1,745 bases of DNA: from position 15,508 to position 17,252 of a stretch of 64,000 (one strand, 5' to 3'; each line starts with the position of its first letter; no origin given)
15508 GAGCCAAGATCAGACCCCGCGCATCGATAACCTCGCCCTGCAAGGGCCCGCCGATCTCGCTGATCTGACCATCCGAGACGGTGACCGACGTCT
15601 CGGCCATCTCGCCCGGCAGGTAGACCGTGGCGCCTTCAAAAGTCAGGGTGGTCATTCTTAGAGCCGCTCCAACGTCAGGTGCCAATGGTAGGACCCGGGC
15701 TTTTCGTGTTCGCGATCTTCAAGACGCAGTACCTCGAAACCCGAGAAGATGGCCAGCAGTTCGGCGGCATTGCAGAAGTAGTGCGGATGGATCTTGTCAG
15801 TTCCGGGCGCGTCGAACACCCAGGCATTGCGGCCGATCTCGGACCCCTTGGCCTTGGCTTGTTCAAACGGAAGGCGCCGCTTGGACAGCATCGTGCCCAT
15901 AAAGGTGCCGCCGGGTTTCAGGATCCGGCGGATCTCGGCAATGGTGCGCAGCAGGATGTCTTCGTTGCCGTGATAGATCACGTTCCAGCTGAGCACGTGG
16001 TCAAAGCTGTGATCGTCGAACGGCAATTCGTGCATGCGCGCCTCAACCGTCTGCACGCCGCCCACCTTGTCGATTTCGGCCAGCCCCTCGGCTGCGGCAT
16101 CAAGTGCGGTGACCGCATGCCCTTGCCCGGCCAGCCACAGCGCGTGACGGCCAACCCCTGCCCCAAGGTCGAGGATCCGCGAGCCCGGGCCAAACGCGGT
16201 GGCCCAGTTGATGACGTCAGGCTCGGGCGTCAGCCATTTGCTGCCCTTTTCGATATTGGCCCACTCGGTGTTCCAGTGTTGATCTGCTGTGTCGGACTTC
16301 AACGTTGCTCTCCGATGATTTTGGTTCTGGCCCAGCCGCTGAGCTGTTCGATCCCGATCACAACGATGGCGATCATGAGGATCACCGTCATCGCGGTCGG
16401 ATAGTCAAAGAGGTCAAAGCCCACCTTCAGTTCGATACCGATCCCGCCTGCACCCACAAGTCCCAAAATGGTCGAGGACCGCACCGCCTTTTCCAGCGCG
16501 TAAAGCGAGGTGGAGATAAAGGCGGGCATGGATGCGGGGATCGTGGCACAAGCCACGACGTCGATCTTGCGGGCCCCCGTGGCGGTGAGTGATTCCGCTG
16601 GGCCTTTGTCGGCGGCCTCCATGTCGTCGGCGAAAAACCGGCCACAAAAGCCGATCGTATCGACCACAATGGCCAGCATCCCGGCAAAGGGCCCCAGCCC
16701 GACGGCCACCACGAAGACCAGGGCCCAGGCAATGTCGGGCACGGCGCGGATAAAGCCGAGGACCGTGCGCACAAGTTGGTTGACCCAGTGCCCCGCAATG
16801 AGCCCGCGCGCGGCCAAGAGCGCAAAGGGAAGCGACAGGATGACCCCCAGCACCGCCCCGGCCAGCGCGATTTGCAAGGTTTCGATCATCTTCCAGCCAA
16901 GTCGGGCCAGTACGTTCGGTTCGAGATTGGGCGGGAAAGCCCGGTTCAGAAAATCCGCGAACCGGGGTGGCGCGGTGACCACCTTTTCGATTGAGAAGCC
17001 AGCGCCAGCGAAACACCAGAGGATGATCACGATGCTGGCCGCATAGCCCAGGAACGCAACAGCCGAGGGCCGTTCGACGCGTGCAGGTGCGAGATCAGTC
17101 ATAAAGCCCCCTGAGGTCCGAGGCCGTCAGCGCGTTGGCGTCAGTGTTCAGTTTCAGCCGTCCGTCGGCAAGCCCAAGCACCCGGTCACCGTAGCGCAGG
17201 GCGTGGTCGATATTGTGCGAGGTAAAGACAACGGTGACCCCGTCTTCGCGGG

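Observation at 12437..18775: Atypical phnD-phnC-phnE-methyltransferase-phnM-MFS-TIM-barrel operon without C-P lyase core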

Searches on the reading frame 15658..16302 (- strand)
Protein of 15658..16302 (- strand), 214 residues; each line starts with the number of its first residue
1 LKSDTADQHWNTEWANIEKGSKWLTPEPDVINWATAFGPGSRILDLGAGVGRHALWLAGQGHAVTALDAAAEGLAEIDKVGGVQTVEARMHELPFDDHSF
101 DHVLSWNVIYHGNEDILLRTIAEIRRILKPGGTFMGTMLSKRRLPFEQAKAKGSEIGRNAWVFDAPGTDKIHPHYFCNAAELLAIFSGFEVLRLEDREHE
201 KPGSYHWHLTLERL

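Call 4: search_protein_families(library=pfam, proteins=[window:15658-16302:-], max_evalue=0.01)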
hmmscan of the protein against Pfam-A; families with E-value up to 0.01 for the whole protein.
window:15658-16302:- (214 aa): 10 families
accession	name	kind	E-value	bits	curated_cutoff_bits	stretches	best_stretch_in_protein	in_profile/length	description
PF08241.18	Methyltransf_11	-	2.5e-18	66.9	21.2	1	44-135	1-94/95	Methyltransferase domain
PF13649.12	Methyltransf_25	-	5.8e-18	65.8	27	1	43-132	1-97/97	Methyltransferase domain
PF13489.12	Methyltransf_23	-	2.5e-11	44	27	1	37-182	20-150/164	Methyltransferase domain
PF08242.18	Methyltransf_12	-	2.5e-09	38.2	30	1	44-134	1-98/98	Methyltransferase domain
PF13847.12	Methyltransf_31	-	5.7e-09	36.3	27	1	40-159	4-130/145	Methyltransferase domain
PF03848.20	TehB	-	1.6e-08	34.7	20.4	1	29-133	21-129/193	Tellurite resistance protein TehB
PF01209.24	Ubie_methyltran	-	3.4e-05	23.7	20.1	1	40-145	48-160/233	ubiE/COQ5 methyltransferase family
PF08003.17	Methyltransf_9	-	0.0011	18.5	23.8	1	40-134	116-215/315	Protein of unknown function (DUF1698)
PF05175.20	MTS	-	0.0041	17.2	23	1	40-146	32-146/170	Methyltransferase small domain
PF07021.18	MetW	-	0.0073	16.4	21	0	37-104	11-80/193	Methionine biosynthesis protein MetW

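Call 5: search_protein_families(library=ncbifam, proteins=[window:15658-16302:-], max_evalue=0.01)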
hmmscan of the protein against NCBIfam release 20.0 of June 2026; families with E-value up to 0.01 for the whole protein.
window:15658-16302:- (214 aa): 32 families (the best 25 are shown)
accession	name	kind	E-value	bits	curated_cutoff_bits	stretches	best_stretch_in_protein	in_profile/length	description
NF045667.1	MTase_DVU1556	equivalog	7.1e-14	51.8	155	1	36-146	19-129/213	DVU_1556 family methyltransferase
NF008405.0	PRK11207.1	equivalog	1e-11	44.7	218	1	26-133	18-129/198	tellurite resistance methyltransferase TehB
NF045649.1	2X_seleno_MduS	exception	2.3e-10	40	380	1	42-141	44-152/338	methyltransferase domain-containing selenoprotein MduS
NF008992.0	PRK12335.1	equivalog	4.4e-10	39.2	303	1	29-132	113-219/289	SAM-dependent methyltransferase TehB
NF043040.1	corrin_prot_MT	hypoth_equivalog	8e-10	38.5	180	1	37-134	38-145/216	corrinoid protein-associated methyltransferase CpaM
NF001241.0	PRK00216.1-2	equivalog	9e-10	38.6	327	1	35-140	47-151/231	demethylmenaquinone methyltransferase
NF041675.1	sarc_dimgly_tmase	equivalog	9.2e-09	35.6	550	1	36-137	63-170/278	sarcosine/dimethylglycine N-methyltransferase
NF045823.1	PthPhpthDimycoMt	equivalog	1.1e-08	34.5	300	1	40-138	67-168/256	phthiotriol/phenolphthiotriol dimycocerosates methyltransferase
NF047649.1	MTase_UXPK_star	exception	2.9e-08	33.1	460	1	38-149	76-195/283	methyltransferase/UXPK-star double selenoprotein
NF041820.1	daptide_MTase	equivalog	3.3e-08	33.3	175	1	41-142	38-148/243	daptide-type RiPP biosynthesis methyltransferase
TIGR00477.1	tehB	equivalog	8.7e-08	31.8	219.5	1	30-133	65-171/238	tellurite resistance methyltransferase TehB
TIGR02072.1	BioC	equivalog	1.5e-07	31.5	184.95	1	41-144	36-140/244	malonyl-ACP O-methyltransferase BioC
TIGR01934.1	MenG_MenH_UbiE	subfamily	1.5e-07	31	158.35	1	37-141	38-146/223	ubiquinone/menaquinone biosynthesis methyltransferase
NF041255.1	mycofact_MftM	equivalog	2.9e-07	30.1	200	1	30-127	130-232/289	mycofactocin oligosaccharide methyltransferase MftM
NF041537.1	ArsM_AhpD_UU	exception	2.9e-07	29.6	510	1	39-135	76-179/345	arsenite methyltransferase/AhpD domain selenoprotein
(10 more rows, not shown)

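Call 13: find_homologous_proteins(query=window:15658-16302:-, max_evalue=1e-10)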
Query window:15658-16302:- (214 aa): 1277 proteins with E <= 1e-10 among 1962 candidates; the best 120 are listed.
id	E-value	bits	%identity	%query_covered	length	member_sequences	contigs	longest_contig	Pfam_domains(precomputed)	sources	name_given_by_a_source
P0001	8.0e-145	498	100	100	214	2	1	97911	PF13847.13,PF13489.13,PF03848.21,PF13649.13,PF08241.19,PF08242.19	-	-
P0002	9.8e-122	423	84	100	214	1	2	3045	PF13847.13,PF13489.13,PF03848.21,PF13649.13,PF01209.25,PF08241.19,PF08242.19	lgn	-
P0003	2.9e-120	418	82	100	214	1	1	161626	PF13847.13,PF13489.13,PF03848.21,PF13649.13,PF01209.25,PF08241.19,PF08242.19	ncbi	ncbi:MAG: class I SAM-dependent methyltransferase [Pseudomonadota bacterium]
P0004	1.6e-119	416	82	100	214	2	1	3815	PF13847.13,PF13489.13,PF03848.21,PF13649.13,PF01209.25,PF08241.19,PF08242.19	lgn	-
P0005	8.6e-119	413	81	100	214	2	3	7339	PF13847.13,PF13489.13,PF03848.21,PF13649.13,PF01209.25,PF08241.19,PF08242.19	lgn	-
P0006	1.2e-118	413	81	100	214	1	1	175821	PF13847.13,PF13489.13,PF03848.21,PF13649.13,PF01209.25,PF08241.19,PF08242.19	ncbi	-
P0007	1.3e-118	412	82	100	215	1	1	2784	PF13847.13,PF13489.13,PF03848.21,PF13649.13,PF08241.19,PF08242.19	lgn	-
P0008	1.4e-118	412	82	100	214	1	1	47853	PF13847.13,PF13489.13,PF03848.21,PF13649.13,PF01209.25,PF08241.19,PF08242.19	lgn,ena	-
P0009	4.9e-118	411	80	100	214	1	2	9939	PF13847.13,PF13489.13,PF03848.21,PF13649.13,PF01209.25,PF08241.19,PF08242.19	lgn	-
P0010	6.6e-118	410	80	100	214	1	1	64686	PF13847.13,PF13489.13,PF13649.13,PF08241.19,PF08242.19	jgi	jgi:SAM-dependent methyltransferase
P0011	1.4e-117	409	81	100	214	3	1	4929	PF13847.13,PF13489.13,PF03848.21,PF13649.13,PF01209.25,PF08241.19,PF08242.19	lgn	-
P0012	1.6e-117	409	81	100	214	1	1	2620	PF13847.13,PF13489.13,PF03848.21,PF13649.13,PF08241.19,PF08242.19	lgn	-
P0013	1.8e-117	409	81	100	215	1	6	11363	PF13847.13,PF13489.13,PF03848.21,PF13649.13,PF08241.19,PF08242.19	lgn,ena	-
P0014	2.2e-117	409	81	100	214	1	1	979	PF13847.13,PF13489.13,PF03848.21,PF13649.13,PF08241.19,PF08242.19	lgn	-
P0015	3.6e-117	408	80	100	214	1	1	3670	PF13847.13,PF13489.13,PF03848.21,PF13649.13,PF01209.25,PF08241.19,PF08242.19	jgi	-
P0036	4.3e-114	398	79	100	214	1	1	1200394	PF13847.13,PF13489.13,PF03848.21,PF13649.13,PF08241.19,PF08242.19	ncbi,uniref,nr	ncbi:class I SAM-dependent methyltransferase [Salipiger mucosus]|uniref:Methyltransferase domain-con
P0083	5.8e-110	384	75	100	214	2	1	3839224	PF13847.13,PF13489.13,PF03848.21,PF13649.13,PF08241.19,PF08242.19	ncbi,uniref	ncbi:class I SAM-dependent methyltransferase [Yoonia sp. GPGPB17]|uniref:class I SAM-dependent methy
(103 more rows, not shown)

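Call 14: find_encoding_contigs(protein=P0036, flank=10000, max_places=2)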
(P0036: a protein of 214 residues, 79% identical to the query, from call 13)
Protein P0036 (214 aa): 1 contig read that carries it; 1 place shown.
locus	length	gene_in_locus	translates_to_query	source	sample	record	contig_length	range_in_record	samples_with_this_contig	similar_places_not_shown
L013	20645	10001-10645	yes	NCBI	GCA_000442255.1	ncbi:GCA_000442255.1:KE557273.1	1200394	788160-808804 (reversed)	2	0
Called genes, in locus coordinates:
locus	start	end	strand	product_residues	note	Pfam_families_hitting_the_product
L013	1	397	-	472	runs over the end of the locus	PF01565:FAD_binding_4, PF02913:FAD-oxidase_C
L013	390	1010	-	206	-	PF02734:Dak2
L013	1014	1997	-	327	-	PF02733:Dak1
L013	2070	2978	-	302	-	PF00701:DHDPS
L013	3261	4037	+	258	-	PF09339:HTH_IclR, PF12802:MarR_2 (weak), PF25213:HVO_A0261_N (faint), PF01614:IclR_C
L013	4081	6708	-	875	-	PF03160:Calx-beta, PF08522:BT_3987-like_N (faint), PF03160:Calx-beta, PF00353:HemolysinCabind, PF08548:Peptidase_M10_C, PF00353:HemolysinCabind (weak)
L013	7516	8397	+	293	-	PF12974:Phosphonate-bd, PF09084:NMT1, PF16868:NMT1_3 (faint)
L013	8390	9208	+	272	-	PF00005:ABC_tran, PF13304:AAA_21 (faint)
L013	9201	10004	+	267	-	PF00528:BPD_transp_1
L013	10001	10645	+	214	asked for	PF03848:TehB, PF13489:Methyltransf_23, PF13847:Methyltransf_31, PF08241:Methyltransf_11, PF08242:Methyltransf_12, PF13649:Methyltransf_25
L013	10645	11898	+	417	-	PF07969:Amidohydro_3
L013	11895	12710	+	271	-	PF01261:AP_endonuc_2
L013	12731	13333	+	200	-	PF01243:PNPOx_N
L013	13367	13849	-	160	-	-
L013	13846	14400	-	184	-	PF03773:ArsP_1 (weak)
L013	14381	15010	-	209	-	PF25084:LbH_EIF2B (faint), PF25087:GMPPB_C (faint), PF14602:Hexapep_2, PF00132:Hexapep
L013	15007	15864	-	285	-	PF00528:BPD_transp_1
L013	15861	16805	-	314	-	PF00528:BPD_transp_1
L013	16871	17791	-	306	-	PF12974:Phosphonate-bd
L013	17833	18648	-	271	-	PF00005:ABC_tran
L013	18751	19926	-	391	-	PF01979:Amidohydro_1, PF07969:Amidohydro_3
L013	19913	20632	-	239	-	PF00005:ABC_tran, PF13304:AAA_21 (faint)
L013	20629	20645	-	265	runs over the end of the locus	PF00005:ABC_tran, PF13304:AAA_21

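Call 15: find_encoding_contigs(protein=P0083, flank=10000, max_places=2)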
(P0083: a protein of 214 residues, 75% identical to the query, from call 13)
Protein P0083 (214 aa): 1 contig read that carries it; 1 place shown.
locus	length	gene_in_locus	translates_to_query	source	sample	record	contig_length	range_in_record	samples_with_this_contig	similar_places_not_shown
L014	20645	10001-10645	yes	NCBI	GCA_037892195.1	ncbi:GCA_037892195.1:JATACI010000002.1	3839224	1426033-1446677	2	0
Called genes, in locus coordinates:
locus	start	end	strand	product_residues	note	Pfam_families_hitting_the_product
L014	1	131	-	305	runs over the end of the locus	PF12974:Phosphonate-bd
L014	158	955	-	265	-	PF00005:ABC_tran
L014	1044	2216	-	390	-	PF01979:Amidohydro_1, PF07969:Amidohydro_3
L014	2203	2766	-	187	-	PF00005:ABC_tran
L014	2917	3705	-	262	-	PF00005:ABC_tran, PF13304:AAA_21 (weak)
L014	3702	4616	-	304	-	PF06007:PhnJ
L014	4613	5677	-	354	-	PF05861:PhnI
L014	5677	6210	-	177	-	PF05845:PhnH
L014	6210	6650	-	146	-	PF06754:PhnG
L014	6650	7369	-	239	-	PF00392:GntR, PF07702:UTRA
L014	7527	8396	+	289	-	PF12974:Phosphonate-bd, PF09084:NMT1, PF16868:NMT1_3 (weak)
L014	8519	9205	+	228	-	PF00005:ABC_tran, PF13304:AAA_21 (faint)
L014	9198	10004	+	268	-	PF00528:BPD_transp_1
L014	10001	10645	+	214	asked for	PF03848:TehB, PF13489:Methyltransf_23, PF13847:Methyltransf_31, PF08241:Methyltransf_11, PF08242:Methyltransf_12, PF13649:Methyltransf_25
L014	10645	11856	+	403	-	PF07969:Amidohydro_3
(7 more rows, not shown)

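Call 16: search_solved_structures(query=window:15658-16302:-, max_evalue=0.001, show_alignments=2)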
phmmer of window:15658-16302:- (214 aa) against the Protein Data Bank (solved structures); distinct sequences matched with E-value up to 0.001: 42.
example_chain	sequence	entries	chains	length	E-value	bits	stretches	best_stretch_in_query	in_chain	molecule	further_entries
3mgg_A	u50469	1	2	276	2.3e-10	43.6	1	30-134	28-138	Methyltransferase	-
2avn_A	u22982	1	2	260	3.8e-10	42.9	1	41-138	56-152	ubiquinone/menaquinone biosynthesis methyltransferase-related protein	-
2i6g_A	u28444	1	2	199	5.4e-09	39.1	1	27-133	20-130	Putative methyltransferase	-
21zq_A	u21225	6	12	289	9.1e-09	38.4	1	35-142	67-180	MitM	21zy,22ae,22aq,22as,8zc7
8zc8_A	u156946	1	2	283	9.2e-09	38.4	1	35-142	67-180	MitM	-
2xva_A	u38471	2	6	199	3.6e-08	36.4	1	30-133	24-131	TELLURITE RESISTANCE PROTEIN TEHB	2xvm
4dq0_A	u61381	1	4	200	4.5e-08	36.1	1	30-133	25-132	Tellurite resistance protein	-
9w6x_A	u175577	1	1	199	6e-08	35.7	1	9-146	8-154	YtkW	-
1ve3_A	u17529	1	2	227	1.5e-07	34.4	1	41-162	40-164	hypothetical protein PH0226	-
7wzg_A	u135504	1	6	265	1.5e-07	34.4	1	21-134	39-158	Cypemycin N-terminal methyltransferase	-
2p8j_A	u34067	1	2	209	1.7e-07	34.3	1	89-201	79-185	S-adenosylmethionine-dependent methyltransferase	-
5wp5_A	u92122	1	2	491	3e-07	33.4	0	28-133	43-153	Phosphomethylethanolamine N-methyltransferase 2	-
6f5z_A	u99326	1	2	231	3.3e-07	33.3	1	30-135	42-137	24-sterol C-methyltransferase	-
9khp_A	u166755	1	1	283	2.9e-06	30.2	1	28-96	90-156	Class I SAM-dependent methyltransferase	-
9klx_A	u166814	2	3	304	3.4e-06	30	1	28-96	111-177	Class I SAM-dependent methyltransferase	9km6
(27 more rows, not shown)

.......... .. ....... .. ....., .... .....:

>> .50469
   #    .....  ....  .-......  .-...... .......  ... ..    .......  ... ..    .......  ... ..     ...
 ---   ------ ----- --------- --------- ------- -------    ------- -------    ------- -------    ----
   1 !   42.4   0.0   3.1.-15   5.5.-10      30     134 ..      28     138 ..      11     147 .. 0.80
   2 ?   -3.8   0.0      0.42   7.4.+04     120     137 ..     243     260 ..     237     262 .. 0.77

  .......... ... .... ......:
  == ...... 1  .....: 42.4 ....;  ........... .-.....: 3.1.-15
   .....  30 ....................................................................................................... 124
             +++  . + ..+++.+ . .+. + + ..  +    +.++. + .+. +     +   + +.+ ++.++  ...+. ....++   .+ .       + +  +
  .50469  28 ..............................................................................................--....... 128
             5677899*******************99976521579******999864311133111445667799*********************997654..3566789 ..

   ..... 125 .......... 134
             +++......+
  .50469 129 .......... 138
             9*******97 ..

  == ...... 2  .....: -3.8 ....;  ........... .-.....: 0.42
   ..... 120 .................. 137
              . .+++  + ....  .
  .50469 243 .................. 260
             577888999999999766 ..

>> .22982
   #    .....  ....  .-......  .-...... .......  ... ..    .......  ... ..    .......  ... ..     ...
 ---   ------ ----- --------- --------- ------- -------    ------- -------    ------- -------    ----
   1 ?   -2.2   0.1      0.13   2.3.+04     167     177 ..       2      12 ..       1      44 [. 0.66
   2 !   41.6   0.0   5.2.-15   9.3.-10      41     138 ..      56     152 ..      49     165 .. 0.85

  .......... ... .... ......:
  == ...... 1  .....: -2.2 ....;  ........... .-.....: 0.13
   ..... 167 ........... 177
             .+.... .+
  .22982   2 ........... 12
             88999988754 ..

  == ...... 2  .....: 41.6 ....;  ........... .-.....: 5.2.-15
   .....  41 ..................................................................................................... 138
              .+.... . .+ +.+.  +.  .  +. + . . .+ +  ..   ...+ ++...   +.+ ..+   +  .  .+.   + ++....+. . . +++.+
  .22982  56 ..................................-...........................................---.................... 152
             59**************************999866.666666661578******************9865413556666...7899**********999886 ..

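Call 53: search_protein_families(library=pfam, proteins=[L013:12731-13333:+, L013:13367-13849:-], max_evalue=0.0001)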
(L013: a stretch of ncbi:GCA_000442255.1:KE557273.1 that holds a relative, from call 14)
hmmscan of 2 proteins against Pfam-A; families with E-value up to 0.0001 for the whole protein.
L013:12731-13333:+ (200 aa): 1 family
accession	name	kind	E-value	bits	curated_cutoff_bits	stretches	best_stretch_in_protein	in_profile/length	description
PF01243.27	PNPOx_N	-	1.2e-16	61.6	28.1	1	32-149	4-120/120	Pyridoxamine 5'-phosphate oxidase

L013:13367-13849:- (160 aa): 0 families

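Call 77: search_protein_families(library=ncbifam, proteins=[L013:13846-14400:-, L013:14381-15010:-, L013:13367-13849:-, L013:12731-13333:+], max_evalue=0.00001)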
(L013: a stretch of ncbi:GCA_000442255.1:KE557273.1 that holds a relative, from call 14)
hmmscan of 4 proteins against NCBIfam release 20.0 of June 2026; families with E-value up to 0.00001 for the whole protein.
L013:13846-14400:- (184 aa): 0 families

L013:14381-15010:- (209 aa): 36 families (the best 25 are shown)
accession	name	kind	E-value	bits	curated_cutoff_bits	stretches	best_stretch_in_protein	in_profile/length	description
TIGR03308.1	phn_thr-fam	hypoth_equivalog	1.1e-84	283.4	201.65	1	8-207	3-203/204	phosphonate metabolim protein, transferase hexapeptide repeat family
NF000490.1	chloram_CatB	equivalog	7.4e-30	103.8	350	1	59-208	57-206/210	type B chloramphenicol O-acetyltransferase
NF000311.1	Vat_ABCDEFH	equivalog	3.4e-29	101.9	300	1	60-201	59-199/201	Vat family streptogramin A O-acetyltransferase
NF033468.1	stregram_VatI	exception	2.9e-27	95.8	415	1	55-202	54-202/208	streptogramin A O-acetyltransferase Vat(I)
NF000147.1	stregram_VatF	exception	7.9e-25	87.6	400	1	60-203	68-211/221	streptogramin A O-acetyltransferase Vat(F)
NF000504.1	stregram_VatH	exception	1.2e-22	80.9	475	1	60-203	66-208/216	streptogramin A O-acetyltransferase Vat(H)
NF000101.1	stregram_VatA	exception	5.2e-22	78.6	450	1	59-203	66-209/219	streptogramin A O-acetyltransferase Vat(A)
NF000097.1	stregram_VatC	exception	1.7e-21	77.1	425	1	60-199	67-205/212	streptogramin A O-acetyltransferase Vat(C)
NF000111.1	stregram_VatD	exception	8.6e-21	74.7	400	1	60-189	62-190/209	streptogramin A O-acetyltransferase Vat(D)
NF000020.1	stregram_VatE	exception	9.6e-21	74.4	450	1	60-194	63-197/214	streptogramin A O-acetyltransferase Vat(E)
NF000084.1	amicyc_ac_ApmA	equivalog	2.3e-16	60.3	550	1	100-190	165-256/274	aminocyclitol acetyltransferase ApmA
TIGR03532.1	DapD_Ac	equivalog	8.5e-16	58.3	231.75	1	108-165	156-213/231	2,3,4,5-tetrahydropyridine-2,6-dicarboxylate N-acetyltransferase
NF007240.0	PRK09677.1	equivalog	2.2e-14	53.4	243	1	109-169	127-187/192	putative lipopolysaccharide biosynthesis O-acetyl transferase WbbJ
TIGR03570.1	NeuD_NnaD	subfamily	3.2e-14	53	160.8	1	113-161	154-202/202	NeuD/PglB/VioB family sugar acetyltransferase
NF007076.0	PRK09527.1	equivalog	4.2e-14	52.4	347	1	113-165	132-184/203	galactoside O-acetyltransferase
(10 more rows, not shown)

L013:13367-13849:- (160 aa): 0 families

L013:12731-13333:+ (200 aa): 1 family
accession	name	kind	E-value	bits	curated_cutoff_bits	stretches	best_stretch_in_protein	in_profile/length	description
TIGR04025.1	PPOX_FMN_DR2398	subfamily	5.4e-73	244.4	170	1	9-200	2-197/197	MSMEG_1061 family FMN-dependent PPOX-type flavoprotein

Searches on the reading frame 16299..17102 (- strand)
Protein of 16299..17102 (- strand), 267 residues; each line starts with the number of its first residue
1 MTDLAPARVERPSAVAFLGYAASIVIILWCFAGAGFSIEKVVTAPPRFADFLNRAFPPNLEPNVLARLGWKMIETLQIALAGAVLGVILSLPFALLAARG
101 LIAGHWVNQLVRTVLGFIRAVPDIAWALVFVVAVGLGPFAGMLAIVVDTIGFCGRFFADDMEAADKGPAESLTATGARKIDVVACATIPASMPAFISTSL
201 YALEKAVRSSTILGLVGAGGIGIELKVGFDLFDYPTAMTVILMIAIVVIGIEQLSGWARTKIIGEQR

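Call 4: search_protein_families(library=pfam, proteins=[window:16299-17102:-], max_evalue=0.01)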
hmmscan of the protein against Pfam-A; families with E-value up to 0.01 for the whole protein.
window:16299-17102:- (267 aa): 1 family
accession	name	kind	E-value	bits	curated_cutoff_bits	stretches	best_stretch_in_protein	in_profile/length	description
PF00528.27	BPD_transp_1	-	8.3e-13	48.9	26.4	1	91-249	2-165/184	Binding-protein-dependent transport system inner membrane component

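Call 5: search_protein_families(library=ncbifam, proteins=[window:16299-17102:-], max_evalue=0.01)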
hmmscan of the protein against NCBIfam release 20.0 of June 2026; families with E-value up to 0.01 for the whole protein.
window:16299-17102:- (267 aa): 7 families
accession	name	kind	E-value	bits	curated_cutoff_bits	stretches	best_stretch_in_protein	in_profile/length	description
TIGR01097.1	PhnE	equivalog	7.3e-79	264.8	216.7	1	14-262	5-251/252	phosphonate ABC transporter, permease protein PhnE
NF008049.0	PRK10782.1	subfamily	1.5e-09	37.8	212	1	71-259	12-210/217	methionine ABC transporter permease MetI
TIGR03416.1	ABC_choXWV_perm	equivalog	7.3e-08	32.2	363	1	71-249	87-261/267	choline ABC transporter permease subunit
NF040733.1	ABC_perm_U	equivalog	4.2e-06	26.4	295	1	23-249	16-226/251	ABC transporter permease subunit SaoP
NF045469.1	Opp1B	equivalog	0.00013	21.6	380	1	63-136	90-163/307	nickel/cobalt ABC transporter permease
TIGR03003.1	ectoine_ehuD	equivalog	0.00061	19.8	205.2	1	68-244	13-193/212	ectoine/hydroxyectoine ABC transporter permease subunit EhuD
NF045470.1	Opp2B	equivalog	0.0065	15.7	350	0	63-133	82-150/300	nickel ABC transporter permease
